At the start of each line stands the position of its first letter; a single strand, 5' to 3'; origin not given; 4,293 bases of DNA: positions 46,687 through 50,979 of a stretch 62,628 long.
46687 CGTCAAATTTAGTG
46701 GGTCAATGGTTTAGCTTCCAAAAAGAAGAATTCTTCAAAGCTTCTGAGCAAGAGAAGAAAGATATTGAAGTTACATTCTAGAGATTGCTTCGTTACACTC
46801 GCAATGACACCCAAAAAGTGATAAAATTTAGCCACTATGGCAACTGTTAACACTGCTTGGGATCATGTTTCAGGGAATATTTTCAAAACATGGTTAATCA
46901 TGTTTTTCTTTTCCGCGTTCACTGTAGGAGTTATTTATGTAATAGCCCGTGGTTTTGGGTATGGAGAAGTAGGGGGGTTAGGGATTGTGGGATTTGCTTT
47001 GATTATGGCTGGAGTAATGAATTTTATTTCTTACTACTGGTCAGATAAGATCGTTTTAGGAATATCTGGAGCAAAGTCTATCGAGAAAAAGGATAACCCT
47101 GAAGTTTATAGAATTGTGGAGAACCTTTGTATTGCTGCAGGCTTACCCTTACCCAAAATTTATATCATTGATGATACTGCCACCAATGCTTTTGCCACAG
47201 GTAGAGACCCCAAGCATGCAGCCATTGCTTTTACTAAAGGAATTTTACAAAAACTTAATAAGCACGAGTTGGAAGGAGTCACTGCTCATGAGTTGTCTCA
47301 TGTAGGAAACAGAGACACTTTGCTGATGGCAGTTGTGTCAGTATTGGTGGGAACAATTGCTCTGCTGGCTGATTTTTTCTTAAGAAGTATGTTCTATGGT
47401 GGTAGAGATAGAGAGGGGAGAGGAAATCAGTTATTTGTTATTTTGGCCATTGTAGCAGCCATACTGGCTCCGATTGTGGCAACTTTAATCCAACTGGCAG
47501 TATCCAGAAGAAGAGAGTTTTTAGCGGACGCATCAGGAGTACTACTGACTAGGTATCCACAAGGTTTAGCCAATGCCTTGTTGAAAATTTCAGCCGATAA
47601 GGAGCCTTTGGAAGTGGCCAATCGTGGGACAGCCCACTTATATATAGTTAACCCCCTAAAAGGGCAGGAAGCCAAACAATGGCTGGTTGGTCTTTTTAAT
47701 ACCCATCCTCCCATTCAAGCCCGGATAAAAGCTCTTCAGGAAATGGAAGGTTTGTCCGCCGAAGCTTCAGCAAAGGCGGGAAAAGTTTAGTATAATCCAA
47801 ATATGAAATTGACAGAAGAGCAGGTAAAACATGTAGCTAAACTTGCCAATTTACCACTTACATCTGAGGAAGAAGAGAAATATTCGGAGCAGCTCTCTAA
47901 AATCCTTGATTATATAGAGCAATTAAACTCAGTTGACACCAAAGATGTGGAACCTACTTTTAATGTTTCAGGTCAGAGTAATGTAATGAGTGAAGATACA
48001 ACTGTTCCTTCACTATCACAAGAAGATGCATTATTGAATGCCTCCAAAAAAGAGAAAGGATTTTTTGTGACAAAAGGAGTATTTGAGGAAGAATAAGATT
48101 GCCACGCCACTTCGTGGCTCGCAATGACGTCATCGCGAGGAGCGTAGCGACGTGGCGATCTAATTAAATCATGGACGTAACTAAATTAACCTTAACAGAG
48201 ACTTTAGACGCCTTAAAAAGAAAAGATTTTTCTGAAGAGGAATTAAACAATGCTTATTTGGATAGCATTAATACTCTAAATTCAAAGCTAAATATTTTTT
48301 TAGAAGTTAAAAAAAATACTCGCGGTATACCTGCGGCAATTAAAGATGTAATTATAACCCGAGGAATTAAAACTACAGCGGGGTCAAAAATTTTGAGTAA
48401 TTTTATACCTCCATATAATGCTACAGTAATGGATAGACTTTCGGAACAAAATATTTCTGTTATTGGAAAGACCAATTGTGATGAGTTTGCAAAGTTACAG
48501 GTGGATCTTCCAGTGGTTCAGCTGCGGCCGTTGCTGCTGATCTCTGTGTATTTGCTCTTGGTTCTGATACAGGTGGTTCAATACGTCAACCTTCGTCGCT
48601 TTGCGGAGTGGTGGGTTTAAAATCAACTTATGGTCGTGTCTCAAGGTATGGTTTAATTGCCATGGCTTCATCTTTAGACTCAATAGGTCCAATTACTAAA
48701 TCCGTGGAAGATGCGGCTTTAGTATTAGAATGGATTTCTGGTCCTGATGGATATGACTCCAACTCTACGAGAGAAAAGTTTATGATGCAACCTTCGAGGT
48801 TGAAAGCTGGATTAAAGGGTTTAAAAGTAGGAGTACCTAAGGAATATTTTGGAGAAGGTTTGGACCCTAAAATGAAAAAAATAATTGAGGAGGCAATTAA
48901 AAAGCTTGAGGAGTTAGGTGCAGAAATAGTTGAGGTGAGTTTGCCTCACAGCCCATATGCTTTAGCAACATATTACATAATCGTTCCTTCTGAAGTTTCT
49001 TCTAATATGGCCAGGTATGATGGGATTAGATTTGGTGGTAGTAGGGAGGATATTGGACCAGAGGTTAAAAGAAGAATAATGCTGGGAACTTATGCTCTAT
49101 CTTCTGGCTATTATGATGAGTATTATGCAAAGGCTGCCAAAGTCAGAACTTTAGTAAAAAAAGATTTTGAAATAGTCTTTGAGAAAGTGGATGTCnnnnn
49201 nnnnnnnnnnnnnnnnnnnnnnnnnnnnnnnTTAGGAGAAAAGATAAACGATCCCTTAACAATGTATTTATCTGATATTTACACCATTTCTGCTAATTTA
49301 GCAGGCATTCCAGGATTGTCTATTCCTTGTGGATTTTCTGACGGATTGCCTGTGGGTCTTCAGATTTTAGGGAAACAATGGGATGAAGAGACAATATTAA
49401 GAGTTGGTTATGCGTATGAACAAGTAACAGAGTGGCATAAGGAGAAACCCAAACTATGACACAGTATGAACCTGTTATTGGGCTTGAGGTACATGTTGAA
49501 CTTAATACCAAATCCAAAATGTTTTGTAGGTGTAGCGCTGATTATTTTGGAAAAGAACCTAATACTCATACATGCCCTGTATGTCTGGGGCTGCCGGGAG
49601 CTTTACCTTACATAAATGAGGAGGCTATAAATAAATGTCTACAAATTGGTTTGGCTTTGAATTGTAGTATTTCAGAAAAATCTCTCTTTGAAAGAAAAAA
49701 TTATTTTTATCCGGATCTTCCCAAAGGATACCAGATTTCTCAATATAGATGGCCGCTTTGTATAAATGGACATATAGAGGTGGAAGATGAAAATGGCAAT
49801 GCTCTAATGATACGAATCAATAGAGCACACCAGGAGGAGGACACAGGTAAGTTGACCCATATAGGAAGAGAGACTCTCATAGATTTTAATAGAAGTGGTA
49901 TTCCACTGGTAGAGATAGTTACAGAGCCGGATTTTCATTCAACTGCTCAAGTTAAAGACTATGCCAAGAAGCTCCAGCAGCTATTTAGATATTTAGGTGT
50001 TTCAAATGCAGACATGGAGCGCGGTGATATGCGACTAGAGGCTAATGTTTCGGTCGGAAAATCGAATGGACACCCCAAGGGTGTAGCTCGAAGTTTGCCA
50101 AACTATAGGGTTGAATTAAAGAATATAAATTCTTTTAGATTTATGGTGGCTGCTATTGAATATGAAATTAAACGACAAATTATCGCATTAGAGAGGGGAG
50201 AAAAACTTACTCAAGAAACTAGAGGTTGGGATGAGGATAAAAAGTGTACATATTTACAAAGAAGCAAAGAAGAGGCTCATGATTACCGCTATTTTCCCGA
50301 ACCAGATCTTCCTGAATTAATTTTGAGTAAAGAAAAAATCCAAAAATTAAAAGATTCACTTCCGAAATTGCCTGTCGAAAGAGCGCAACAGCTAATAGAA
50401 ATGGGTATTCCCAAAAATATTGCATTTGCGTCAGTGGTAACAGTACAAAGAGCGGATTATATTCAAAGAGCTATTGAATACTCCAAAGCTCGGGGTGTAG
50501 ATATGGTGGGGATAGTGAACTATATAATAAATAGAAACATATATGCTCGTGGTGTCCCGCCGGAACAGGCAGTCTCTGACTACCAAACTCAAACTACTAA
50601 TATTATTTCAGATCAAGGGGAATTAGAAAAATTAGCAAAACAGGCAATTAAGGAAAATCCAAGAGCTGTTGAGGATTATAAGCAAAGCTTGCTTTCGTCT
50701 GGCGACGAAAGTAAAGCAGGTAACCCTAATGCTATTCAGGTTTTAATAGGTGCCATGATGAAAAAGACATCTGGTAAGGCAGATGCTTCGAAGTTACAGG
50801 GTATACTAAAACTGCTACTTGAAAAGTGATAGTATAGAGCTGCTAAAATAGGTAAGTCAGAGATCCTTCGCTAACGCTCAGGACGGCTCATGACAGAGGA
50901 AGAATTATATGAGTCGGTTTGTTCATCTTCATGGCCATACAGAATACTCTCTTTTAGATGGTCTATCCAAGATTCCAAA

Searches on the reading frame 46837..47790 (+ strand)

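Call 84: search_protein_families(library=pfam, proteins=[window:46837-47790:+], max_evalue=0.00001)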
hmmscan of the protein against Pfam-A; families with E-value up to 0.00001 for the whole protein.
window:46837-47790:+ (317 aa): 1 family
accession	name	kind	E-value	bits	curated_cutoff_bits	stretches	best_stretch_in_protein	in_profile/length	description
PF01435.24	Peptidase_M48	-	1.1e-31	110.5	20.3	1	85-303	2-185/186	Peptidase family M48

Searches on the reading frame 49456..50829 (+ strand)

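Call 30: search_protein_families(library=pfam, proteins=[window:49456-50829:+], max_evalue=0.00001)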
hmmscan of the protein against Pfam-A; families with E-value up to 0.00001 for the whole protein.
window:49456-50829:+ (457 aa): 2 families
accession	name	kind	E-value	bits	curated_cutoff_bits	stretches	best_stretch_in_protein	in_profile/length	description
PF02934.20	GatB_N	-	2.3e-112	375.1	23.4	1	7-295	2-276/277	GatB/GatE catalytic domain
PF02637.23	GatB_Yqey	-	2.1e-11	44.3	27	1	366-453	73-146/148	GatB domain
